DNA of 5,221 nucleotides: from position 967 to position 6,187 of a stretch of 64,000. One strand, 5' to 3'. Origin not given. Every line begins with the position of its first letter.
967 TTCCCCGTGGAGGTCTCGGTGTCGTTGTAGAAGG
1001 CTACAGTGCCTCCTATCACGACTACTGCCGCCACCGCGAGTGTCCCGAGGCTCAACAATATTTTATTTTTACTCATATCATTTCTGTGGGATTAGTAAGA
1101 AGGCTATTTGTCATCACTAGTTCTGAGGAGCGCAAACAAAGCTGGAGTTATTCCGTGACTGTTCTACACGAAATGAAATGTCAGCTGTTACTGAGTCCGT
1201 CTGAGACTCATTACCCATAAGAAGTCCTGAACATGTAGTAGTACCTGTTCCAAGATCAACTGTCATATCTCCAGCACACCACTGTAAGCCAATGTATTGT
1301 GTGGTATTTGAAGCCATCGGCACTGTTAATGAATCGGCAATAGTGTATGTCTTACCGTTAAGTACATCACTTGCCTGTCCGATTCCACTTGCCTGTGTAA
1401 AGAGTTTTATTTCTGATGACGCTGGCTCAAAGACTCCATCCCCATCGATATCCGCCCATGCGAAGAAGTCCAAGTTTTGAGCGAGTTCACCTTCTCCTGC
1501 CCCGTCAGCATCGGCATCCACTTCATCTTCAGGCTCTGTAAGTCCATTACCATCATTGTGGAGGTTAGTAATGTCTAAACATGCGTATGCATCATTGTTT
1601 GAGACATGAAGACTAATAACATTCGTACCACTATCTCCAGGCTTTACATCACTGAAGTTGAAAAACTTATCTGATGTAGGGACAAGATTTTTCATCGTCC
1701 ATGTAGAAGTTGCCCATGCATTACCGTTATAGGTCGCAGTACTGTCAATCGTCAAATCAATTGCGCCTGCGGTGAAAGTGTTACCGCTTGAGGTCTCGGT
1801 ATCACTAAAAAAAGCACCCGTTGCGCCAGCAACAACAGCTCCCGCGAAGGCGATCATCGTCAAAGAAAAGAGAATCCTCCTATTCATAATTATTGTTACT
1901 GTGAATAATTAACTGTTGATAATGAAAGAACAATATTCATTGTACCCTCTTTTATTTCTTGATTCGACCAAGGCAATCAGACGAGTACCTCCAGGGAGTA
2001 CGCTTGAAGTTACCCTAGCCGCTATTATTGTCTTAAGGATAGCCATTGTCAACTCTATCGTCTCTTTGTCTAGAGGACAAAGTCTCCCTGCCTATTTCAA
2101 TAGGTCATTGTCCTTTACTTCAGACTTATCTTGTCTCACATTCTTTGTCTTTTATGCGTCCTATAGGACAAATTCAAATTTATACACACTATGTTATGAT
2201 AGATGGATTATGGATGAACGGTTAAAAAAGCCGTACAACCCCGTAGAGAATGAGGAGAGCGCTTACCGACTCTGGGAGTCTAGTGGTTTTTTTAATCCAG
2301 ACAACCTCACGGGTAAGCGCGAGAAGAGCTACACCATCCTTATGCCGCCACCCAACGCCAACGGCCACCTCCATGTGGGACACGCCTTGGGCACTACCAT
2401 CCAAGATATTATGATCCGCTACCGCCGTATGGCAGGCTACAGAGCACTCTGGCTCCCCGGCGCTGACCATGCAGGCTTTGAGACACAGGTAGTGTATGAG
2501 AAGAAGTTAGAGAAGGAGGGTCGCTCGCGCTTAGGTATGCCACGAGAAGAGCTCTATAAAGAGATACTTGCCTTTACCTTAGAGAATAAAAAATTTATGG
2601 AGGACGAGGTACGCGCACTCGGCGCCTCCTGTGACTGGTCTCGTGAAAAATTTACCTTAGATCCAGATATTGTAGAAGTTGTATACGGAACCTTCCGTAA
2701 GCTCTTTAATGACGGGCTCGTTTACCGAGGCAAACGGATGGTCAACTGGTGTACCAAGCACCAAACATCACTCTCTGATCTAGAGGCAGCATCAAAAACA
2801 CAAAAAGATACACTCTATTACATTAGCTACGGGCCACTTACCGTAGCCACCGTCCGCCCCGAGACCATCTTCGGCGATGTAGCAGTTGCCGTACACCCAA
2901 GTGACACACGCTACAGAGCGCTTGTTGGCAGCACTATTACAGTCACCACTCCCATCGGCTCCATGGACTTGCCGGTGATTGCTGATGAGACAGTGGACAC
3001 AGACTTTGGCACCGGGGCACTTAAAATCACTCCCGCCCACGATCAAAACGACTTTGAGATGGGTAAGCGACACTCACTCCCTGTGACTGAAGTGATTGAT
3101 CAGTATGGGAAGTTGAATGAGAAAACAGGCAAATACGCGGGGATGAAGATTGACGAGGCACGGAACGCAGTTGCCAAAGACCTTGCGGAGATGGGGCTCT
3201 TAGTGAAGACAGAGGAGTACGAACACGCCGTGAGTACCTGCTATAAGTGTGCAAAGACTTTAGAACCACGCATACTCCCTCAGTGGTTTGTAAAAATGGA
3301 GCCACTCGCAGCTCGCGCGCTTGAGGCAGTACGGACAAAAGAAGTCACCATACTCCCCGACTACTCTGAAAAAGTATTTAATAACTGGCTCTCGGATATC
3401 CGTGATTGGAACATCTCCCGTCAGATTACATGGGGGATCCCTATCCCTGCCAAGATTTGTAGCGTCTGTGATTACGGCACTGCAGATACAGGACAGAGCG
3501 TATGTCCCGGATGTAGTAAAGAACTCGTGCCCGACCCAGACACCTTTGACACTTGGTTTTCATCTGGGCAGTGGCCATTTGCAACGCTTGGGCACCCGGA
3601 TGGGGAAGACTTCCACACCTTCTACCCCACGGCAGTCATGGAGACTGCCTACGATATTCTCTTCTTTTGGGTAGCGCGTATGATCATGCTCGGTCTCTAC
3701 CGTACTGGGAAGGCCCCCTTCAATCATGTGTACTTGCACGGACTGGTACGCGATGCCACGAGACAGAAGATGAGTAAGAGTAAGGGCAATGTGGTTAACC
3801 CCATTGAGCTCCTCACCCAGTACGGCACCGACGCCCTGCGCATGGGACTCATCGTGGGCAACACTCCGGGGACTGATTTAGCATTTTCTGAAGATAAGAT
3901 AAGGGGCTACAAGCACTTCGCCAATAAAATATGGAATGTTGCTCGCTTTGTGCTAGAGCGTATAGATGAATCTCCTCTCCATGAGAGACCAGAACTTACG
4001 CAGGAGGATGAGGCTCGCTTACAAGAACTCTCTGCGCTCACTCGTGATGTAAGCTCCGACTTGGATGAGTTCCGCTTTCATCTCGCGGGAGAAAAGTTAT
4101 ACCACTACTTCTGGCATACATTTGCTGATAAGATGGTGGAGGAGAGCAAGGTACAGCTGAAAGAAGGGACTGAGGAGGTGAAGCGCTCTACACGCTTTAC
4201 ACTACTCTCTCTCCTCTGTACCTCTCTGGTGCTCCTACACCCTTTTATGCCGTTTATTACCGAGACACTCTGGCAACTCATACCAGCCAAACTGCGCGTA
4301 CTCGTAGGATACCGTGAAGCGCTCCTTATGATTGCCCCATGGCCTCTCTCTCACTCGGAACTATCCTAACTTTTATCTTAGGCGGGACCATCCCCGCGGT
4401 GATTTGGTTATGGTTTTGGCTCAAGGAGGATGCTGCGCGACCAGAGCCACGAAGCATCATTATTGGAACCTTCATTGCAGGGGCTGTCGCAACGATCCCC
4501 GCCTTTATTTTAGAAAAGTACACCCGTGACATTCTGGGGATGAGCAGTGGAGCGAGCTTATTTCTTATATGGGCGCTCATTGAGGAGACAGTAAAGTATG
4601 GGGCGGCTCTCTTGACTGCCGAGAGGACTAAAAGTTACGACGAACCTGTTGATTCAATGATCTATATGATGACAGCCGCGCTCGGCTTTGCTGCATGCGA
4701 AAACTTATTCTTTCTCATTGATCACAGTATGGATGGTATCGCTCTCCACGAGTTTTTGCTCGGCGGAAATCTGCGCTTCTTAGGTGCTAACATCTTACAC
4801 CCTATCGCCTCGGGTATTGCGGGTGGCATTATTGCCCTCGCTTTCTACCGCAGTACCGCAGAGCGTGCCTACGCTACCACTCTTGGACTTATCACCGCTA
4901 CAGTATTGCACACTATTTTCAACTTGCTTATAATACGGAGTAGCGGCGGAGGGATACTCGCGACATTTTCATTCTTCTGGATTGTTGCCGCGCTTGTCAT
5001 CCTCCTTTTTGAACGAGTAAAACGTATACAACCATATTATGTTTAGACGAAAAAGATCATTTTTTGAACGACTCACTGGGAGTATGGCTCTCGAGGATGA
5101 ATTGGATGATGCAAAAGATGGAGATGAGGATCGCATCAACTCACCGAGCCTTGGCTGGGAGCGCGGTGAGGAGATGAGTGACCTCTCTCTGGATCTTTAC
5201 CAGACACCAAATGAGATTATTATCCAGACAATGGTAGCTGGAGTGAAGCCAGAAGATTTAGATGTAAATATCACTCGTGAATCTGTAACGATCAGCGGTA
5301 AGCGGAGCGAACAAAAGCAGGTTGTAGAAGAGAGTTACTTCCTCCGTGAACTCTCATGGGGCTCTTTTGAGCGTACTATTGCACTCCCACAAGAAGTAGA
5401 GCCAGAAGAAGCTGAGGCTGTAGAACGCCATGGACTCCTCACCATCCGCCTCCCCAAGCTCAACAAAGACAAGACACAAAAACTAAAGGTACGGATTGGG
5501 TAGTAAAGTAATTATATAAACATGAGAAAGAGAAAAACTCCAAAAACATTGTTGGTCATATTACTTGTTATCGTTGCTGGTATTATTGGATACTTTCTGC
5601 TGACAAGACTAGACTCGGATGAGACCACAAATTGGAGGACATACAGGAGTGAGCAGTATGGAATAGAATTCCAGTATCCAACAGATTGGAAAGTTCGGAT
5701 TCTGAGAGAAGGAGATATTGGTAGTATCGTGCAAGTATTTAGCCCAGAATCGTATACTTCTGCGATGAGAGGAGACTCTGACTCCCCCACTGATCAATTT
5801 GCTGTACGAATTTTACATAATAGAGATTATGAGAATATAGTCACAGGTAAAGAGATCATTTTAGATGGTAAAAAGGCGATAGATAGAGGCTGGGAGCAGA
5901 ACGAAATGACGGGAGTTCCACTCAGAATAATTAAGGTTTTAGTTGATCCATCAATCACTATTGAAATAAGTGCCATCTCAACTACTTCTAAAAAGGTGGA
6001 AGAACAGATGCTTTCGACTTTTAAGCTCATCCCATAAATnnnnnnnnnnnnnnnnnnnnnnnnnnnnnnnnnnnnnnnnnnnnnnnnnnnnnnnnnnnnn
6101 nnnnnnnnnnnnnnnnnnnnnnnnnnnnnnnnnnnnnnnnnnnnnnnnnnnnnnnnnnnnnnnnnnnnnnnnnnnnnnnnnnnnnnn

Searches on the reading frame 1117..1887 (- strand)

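Call 97: search_protein_families(library=pfam, proteins=[window:1117-1887:-], max_evalue=0.001)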
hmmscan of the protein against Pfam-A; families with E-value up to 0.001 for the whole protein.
window:1117-1887:- (256 aa): 1 family
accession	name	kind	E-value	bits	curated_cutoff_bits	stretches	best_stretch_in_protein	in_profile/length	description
PF12389.13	Peptidase_M73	-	3.2e-05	24.3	22.5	1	12-53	13-53/196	Camelysin metallo-endopeptidase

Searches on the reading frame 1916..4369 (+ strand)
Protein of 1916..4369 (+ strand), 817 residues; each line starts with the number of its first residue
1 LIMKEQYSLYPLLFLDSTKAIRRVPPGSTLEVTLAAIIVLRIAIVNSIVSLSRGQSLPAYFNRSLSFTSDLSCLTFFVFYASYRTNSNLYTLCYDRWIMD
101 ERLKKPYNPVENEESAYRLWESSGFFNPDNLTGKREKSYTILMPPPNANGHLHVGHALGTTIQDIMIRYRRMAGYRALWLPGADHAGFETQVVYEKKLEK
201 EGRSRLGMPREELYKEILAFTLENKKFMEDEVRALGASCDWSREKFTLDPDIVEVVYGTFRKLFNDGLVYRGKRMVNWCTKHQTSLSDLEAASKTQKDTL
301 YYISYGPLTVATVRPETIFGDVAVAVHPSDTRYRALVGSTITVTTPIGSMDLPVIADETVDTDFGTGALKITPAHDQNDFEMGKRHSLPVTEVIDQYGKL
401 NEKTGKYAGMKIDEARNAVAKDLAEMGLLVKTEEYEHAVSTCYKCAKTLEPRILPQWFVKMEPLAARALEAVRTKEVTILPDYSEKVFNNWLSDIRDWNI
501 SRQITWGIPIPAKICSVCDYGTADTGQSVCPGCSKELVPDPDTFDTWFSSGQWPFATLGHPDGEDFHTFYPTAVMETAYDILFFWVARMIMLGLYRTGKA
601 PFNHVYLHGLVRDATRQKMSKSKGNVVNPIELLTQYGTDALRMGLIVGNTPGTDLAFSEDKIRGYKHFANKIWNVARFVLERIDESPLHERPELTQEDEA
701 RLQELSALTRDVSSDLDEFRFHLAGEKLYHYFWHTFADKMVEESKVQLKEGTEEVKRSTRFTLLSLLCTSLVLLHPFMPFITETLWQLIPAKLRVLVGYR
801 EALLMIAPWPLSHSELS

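Call 97: search_protein_families(library=pfam, proteins=[window:1916-4369:+], max_evalue=0.001)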
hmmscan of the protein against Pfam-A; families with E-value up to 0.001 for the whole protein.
window:1916-4369:+ (817 aa): 5 families
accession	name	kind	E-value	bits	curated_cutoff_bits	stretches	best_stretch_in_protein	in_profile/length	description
PF00133.28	tRNA-synt_1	-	1.1e-119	400.3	22.7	1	116-657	2-413/414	tRNA synthetases class I (I, L, M and V)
PF09334.17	tRNA-synt_1g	-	8.4e-24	84.5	20.1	2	424-663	153-372/391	tRNA synthetases class I (M)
PF08264.19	Anticodon_1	-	1.7e-22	80.3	25.1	1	702-811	5-106/148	Anticodon-binding domain of tRNA ligase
PF13603.12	tRNA-synt_1_2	-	1.5e-09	38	25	1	340-400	86-146/185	Leucyl-tRNA synthetase, editing domain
PF01406.26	tRNA-synt_1e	-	6.7e-05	22.8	27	0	601-663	236-297/301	tRNA synthetases class I (C) catalytic domain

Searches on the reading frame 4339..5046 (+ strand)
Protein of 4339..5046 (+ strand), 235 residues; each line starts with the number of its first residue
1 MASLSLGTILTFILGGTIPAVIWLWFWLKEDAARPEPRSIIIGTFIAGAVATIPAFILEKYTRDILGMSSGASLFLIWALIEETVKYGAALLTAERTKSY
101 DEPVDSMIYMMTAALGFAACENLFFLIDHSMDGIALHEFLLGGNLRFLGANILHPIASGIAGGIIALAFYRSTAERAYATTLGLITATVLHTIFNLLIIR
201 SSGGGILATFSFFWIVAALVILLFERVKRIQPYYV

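Call 97: search_protein_families(library=pfam, proteins=[window:4339-5046:+], max_evalue=0.001)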
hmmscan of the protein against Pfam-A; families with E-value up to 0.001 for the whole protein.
window:4339-5046:+ (235 aa): 1 family
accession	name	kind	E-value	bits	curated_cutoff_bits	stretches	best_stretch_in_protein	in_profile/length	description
PF13367.11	PrsW-protease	-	2.7e-26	92.7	23.5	1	36-216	1-193/196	PrsW family intramembrane metalloprotease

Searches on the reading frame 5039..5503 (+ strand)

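Call 97: search_protein_families(library=pfam, proteins=[window:5039-5503:+], max_evalue=0.001)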
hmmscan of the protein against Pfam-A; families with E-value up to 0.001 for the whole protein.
window:5039-5503:+ (154 aa): 2 families
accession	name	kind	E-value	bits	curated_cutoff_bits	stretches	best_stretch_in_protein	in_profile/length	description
PF00011.27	HSP20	-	1.2e-17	64.3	20.8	1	55-150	4-98/102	Hsp20/alpha crystallin family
PF04969.22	CS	-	9.6e-06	26.9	21.3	1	52-125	4-63/78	CS domain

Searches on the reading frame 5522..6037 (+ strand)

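Call 97: search_protein_families(library=pfam, proteins=[window:5522-6037:+], max_evalue=0.001)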
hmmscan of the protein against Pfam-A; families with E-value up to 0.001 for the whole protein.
window:5522-6037:+ (171 aa): 1 family
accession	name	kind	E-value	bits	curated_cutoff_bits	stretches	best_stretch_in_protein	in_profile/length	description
PF18933.6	PsbP_2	-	4.6e-08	33.7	27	1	28-162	19-174/184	PsbP-like protein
